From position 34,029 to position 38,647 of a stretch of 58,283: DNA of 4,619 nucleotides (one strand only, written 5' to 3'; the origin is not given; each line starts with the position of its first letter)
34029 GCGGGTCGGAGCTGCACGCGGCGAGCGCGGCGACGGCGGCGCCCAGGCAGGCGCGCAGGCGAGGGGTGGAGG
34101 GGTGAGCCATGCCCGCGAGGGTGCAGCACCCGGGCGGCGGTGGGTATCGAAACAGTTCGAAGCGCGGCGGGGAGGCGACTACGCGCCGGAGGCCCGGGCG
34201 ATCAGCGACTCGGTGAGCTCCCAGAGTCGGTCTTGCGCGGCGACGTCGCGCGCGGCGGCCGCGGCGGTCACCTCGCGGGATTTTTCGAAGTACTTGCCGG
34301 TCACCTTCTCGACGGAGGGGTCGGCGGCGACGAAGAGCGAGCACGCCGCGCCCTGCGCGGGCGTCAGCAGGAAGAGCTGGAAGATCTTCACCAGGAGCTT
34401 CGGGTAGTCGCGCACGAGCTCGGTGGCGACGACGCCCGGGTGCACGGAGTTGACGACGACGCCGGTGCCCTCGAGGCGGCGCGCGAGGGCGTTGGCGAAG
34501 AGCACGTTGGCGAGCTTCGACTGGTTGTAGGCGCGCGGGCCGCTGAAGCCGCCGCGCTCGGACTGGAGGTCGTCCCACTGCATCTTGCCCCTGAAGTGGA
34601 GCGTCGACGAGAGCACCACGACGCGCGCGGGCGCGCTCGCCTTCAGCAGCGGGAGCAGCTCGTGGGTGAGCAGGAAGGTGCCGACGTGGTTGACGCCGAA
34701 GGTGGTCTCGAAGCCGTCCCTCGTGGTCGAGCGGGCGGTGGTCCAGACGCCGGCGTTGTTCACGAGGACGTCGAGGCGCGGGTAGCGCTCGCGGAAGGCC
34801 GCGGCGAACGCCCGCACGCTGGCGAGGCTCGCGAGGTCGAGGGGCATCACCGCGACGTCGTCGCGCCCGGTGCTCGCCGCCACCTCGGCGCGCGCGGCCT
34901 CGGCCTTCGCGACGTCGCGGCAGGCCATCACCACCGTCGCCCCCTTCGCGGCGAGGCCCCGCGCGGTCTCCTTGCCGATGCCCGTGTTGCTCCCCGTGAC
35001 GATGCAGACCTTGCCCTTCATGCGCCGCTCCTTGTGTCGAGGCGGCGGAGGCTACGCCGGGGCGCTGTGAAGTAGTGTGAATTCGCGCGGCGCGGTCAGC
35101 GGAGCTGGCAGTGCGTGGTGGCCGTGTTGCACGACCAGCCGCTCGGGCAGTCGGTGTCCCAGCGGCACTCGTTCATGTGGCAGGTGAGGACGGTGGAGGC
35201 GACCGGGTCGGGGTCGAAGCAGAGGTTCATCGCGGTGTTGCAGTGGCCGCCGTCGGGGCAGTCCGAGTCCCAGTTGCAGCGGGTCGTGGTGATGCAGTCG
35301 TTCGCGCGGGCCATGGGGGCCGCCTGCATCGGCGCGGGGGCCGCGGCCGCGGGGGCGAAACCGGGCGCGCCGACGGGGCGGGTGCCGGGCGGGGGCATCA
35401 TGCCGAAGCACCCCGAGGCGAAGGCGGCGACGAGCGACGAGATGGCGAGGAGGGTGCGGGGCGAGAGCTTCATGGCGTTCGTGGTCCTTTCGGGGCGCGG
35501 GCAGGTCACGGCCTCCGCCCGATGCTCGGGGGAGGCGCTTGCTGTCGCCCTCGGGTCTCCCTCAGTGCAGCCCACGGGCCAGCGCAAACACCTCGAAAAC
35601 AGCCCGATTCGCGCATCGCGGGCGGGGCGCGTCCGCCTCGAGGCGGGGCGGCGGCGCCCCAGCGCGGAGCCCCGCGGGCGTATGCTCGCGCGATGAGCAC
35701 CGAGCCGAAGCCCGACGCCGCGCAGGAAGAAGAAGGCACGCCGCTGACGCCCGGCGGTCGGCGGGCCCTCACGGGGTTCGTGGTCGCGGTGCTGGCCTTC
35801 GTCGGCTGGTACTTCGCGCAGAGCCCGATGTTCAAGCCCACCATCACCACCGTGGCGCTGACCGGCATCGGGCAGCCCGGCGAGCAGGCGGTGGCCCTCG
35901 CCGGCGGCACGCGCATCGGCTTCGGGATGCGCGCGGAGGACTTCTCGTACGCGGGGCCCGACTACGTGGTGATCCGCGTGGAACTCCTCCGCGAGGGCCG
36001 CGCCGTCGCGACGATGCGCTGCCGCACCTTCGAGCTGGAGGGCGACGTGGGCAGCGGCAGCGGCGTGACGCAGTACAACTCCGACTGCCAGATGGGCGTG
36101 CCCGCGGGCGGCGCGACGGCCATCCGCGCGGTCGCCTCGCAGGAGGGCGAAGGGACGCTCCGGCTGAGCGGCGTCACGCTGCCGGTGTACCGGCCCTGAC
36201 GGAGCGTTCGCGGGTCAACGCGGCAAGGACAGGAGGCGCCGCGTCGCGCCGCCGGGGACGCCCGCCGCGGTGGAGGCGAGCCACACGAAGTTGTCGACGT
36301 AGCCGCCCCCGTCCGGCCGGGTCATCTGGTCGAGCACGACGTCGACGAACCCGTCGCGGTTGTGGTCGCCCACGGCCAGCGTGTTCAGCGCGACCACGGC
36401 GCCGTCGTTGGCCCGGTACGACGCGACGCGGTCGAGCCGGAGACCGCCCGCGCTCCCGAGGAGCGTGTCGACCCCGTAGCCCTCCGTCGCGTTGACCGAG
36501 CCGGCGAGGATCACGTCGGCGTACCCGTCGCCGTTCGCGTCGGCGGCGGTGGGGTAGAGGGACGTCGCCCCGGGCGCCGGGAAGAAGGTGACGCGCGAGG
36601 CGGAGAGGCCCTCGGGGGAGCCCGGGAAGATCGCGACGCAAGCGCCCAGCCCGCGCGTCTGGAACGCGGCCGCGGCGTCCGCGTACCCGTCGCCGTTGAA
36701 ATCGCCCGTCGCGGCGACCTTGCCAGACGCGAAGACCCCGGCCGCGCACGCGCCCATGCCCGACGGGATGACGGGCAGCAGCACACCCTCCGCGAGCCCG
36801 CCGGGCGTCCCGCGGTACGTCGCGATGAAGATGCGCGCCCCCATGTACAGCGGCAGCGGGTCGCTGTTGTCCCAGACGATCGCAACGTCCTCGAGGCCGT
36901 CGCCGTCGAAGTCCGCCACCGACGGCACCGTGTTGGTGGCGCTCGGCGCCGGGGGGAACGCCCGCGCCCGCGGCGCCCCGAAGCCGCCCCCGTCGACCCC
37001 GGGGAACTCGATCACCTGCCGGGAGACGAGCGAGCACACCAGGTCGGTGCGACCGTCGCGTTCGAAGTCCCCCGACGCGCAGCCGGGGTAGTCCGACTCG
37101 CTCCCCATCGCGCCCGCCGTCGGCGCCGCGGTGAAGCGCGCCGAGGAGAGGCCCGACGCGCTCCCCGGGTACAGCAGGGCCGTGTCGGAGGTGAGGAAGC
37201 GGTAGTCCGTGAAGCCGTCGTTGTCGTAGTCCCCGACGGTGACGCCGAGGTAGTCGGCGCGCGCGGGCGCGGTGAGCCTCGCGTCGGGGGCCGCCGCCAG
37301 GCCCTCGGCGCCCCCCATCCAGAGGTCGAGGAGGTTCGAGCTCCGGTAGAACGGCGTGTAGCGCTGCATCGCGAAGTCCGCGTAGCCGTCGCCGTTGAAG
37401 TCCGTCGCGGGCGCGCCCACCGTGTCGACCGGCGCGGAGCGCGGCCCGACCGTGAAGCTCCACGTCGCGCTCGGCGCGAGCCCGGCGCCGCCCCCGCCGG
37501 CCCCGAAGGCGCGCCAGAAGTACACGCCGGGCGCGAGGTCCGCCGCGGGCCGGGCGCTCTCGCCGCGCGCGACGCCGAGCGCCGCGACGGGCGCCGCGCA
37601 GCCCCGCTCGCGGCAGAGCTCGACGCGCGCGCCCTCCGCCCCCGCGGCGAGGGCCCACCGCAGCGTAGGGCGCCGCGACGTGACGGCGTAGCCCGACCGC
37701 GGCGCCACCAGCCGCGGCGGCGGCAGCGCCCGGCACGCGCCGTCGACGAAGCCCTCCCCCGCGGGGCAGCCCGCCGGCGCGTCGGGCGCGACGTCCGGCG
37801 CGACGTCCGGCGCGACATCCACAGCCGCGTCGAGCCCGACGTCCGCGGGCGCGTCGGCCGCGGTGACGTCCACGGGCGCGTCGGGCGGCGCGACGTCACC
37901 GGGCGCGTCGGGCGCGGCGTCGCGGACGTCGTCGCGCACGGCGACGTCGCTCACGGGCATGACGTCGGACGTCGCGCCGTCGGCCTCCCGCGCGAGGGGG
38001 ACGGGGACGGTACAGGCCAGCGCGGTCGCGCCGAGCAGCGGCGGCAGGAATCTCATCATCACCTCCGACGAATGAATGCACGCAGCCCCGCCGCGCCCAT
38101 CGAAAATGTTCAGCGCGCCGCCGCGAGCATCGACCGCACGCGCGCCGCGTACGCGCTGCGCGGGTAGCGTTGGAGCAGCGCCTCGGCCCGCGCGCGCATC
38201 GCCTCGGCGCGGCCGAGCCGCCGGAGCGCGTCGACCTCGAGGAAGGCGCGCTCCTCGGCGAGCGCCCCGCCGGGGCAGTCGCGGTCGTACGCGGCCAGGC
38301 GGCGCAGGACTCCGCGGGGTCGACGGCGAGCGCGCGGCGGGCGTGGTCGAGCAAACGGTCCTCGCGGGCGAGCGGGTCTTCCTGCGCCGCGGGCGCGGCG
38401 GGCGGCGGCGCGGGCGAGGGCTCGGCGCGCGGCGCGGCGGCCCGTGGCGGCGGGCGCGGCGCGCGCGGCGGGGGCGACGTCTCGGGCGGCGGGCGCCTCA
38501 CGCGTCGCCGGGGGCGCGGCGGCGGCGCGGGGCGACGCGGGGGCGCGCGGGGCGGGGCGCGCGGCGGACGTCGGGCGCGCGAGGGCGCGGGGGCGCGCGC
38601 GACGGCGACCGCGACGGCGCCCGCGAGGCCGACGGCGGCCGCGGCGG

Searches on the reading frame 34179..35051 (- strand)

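Call 7: search_protein_families(library=pfam, proteins=[window:34179-35051:-], max_evalue=0.001)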
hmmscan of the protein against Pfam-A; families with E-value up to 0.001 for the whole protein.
window:34179-35051:- (290 aa): 4 families
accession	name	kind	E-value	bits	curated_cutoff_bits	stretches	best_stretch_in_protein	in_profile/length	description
PF00106.31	adh_short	-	6.5e-37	127.4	26.6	1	14-215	1-189/195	short chain dehydrogenase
PF13561.12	adh_short_C2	-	9e-30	104.4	27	1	22-217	5-185/236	Enoyl-(Acyl carrier protein) reductase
PF08659.16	KR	-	9e-09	35.9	22.6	1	16-155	3-142/180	KR domain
PF01370.27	Epimerase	-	6.8e-05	22.8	20.9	1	17-192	2-159/240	NAD dependent epimerase/dehydratase family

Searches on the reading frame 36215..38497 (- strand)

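Call 7: search_protein_families(library=pfam, proteins=[window:36215-38497:-], max_evalue=0.001)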
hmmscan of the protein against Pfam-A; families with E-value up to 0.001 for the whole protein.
window:36215-38497:- (760 aa): 2 families
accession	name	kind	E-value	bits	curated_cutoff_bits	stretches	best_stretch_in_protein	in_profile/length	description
PF13517.12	FG-GAP_3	-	4.1e-18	66.2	26.9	3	599-663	1-60/61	FG-GAP-like repeat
PF01839.29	FG-GAP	-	1.8e-16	60.1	22.1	0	595-610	5-20/37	FG-GAP repeat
